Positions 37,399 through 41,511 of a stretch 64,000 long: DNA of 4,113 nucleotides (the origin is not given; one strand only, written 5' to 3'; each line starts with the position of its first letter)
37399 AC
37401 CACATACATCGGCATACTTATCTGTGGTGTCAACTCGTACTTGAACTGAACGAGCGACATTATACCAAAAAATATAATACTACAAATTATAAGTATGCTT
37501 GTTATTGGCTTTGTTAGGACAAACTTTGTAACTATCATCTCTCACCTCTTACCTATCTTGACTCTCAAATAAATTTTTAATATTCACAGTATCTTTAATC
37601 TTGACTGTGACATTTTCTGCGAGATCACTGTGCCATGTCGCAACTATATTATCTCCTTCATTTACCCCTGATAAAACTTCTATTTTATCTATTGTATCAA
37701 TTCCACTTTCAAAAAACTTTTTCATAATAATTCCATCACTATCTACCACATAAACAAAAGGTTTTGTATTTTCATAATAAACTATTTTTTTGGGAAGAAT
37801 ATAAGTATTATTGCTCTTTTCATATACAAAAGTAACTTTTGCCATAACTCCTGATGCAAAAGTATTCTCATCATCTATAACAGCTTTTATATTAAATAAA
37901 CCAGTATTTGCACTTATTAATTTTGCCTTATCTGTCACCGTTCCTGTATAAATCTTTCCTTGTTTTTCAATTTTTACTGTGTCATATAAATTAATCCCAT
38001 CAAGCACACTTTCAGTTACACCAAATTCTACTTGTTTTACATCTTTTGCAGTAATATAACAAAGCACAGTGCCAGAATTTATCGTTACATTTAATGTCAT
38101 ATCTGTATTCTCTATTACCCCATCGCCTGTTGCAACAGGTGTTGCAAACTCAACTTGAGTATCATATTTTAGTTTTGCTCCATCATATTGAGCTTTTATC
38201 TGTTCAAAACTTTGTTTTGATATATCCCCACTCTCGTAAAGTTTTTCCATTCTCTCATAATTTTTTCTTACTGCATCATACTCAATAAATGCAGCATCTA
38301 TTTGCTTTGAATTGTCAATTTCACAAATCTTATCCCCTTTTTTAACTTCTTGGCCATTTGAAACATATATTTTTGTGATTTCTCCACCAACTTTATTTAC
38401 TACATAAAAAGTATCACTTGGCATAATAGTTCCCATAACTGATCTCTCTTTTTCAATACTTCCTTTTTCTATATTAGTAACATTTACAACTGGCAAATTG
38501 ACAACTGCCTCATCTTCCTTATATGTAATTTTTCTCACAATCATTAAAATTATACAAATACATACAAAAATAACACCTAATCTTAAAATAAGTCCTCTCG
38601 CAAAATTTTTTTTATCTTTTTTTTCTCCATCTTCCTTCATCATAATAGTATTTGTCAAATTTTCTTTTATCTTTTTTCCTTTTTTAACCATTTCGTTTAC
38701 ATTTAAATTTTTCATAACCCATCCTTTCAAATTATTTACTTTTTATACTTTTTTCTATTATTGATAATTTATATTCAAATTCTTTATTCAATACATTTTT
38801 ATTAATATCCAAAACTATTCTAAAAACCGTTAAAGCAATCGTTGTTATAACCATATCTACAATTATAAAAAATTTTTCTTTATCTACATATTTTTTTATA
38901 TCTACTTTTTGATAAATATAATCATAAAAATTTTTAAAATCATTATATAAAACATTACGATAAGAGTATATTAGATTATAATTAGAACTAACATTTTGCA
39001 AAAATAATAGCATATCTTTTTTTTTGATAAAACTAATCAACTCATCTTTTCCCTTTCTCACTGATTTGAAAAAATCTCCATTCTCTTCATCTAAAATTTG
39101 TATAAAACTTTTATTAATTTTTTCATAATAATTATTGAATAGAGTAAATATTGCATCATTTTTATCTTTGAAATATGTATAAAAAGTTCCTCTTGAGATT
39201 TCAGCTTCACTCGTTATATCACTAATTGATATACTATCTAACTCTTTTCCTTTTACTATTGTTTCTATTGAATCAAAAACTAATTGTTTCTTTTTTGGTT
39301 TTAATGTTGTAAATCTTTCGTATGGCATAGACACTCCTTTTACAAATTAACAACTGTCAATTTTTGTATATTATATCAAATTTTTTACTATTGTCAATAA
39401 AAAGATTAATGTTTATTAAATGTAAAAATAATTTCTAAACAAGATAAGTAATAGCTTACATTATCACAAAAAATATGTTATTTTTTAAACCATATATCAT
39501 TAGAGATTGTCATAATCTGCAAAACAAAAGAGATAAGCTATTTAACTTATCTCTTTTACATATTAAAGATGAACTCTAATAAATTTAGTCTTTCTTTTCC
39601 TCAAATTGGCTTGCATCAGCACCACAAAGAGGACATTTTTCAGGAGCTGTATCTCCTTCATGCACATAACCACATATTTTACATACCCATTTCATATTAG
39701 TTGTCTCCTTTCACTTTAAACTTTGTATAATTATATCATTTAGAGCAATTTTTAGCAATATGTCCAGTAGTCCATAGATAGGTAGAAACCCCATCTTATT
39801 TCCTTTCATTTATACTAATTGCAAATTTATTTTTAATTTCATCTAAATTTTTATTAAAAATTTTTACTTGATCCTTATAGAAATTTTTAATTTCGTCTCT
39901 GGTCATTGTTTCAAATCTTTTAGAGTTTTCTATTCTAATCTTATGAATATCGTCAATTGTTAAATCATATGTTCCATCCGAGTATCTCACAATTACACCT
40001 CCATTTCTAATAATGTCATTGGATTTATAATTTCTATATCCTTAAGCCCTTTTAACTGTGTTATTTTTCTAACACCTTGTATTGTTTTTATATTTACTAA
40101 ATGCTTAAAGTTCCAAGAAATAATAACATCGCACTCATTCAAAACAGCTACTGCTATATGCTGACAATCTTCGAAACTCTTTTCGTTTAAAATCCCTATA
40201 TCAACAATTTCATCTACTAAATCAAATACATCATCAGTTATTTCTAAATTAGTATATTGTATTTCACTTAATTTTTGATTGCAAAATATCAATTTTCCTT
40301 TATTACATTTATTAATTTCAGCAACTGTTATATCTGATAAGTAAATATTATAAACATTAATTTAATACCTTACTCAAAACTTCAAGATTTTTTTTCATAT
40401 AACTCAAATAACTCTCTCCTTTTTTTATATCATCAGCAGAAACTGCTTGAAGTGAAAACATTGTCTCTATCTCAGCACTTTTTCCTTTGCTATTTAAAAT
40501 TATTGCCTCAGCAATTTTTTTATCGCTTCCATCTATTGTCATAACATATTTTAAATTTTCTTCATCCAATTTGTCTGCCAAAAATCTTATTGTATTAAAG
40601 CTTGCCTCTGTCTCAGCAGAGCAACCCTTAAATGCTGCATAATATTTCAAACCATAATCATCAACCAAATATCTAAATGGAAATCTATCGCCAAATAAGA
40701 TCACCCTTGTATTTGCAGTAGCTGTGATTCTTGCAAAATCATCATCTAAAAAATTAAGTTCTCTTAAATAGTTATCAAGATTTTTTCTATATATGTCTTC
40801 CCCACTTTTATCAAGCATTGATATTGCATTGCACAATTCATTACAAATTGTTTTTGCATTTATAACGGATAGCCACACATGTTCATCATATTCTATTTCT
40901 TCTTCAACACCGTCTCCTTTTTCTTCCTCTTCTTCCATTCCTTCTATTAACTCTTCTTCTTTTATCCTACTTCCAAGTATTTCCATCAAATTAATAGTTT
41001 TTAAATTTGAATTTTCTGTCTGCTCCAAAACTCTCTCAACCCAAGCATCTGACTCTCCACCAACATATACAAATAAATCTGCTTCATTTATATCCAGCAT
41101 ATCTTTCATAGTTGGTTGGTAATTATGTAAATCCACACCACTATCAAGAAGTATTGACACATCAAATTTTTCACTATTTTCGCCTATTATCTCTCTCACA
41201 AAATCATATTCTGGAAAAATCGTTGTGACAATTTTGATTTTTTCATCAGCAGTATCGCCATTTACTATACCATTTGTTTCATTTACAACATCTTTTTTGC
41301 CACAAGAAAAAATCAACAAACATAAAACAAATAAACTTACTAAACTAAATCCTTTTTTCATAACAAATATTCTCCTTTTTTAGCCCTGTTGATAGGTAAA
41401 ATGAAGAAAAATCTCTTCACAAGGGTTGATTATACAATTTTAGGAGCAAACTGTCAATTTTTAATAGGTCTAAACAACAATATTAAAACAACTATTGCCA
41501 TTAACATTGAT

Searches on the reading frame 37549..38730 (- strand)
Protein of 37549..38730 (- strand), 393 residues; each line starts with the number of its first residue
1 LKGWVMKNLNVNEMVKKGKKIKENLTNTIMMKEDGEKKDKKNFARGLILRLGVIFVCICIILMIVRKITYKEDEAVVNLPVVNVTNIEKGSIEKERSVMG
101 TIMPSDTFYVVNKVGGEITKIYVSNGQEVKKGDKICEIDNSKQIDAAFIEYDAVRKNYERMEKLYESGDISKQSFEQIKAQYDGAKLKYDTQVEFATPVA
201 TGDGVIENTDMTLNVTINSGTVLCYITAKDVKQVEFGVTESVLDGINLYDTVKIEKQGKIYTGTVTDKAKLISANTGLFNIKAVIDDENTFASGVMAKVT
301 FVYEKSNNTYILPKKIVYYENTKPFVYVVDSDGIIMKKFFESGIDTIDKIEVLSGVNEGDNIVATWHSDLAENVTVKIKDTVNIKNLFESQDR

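Call 20: search_protein_families(library=pfam, proteins=[window:37549-38730:-])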
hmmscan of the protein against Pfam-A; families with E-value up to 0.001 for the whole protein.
window:37549-38730:- (393 aa): 3 families
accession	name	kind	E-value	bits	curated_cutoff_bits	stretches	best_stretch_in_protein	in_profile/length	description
PF16576.10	HlyD_D23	-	2.9e-07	30.4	30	1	107-276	19-192/214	Barrel-sandwich domain of CusB or HlyD membrane-fusion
PF13533.13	Biotin_lipoyl_2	-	4.2e-07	30.1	29.8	1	113-139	6-32/32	Biotin-lipoyl like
PF13437.12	HlyD_3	-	0.00021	22.4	22.2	0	202-288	6-96/106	HlyD family secretion protein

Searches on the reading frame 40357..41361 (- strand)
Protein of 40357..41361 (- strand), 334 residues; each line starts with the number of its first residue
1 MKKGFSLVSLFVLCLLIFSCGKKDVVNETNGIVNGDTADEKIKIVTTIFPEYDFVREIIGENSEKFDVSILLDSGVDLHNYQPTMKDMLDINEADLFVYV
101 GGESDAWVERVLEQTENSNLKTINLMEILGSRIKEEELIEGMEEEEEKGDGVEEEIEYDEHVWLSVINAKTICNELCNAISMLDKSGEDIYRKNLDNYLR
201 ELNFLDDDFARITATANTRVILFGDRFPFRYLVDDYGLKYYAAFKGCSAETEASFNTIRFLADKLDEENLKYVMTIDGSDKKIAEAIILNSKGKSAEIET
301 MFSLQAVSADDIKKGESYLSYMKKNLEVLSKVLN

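Call 20: search_protein_families(library=pfam, proteins=[window:40357-41361:-])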
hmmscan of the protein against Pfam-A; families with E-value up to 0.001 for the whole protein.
window:40357-41361:- (334 aa): 1 family
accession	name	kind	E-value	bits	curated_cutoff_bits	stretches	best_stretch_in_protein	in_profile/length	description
PF01297.22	ZnuA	-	6.8e-61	206.5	29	1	44-331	1-262/263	Zinc-uptake complex component A periplasmic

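Call 43: find_encoding_contigs(protein=window:40357-41361:-, flank=2000, max_places=4)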
Protein window:40357-41361:- (334 aa): no gene with exactly this product is on record in the collection.
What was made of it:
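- Tried and rejected: The exact-sequence look-up of the ZnuA neighbour found nothing (call 43).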
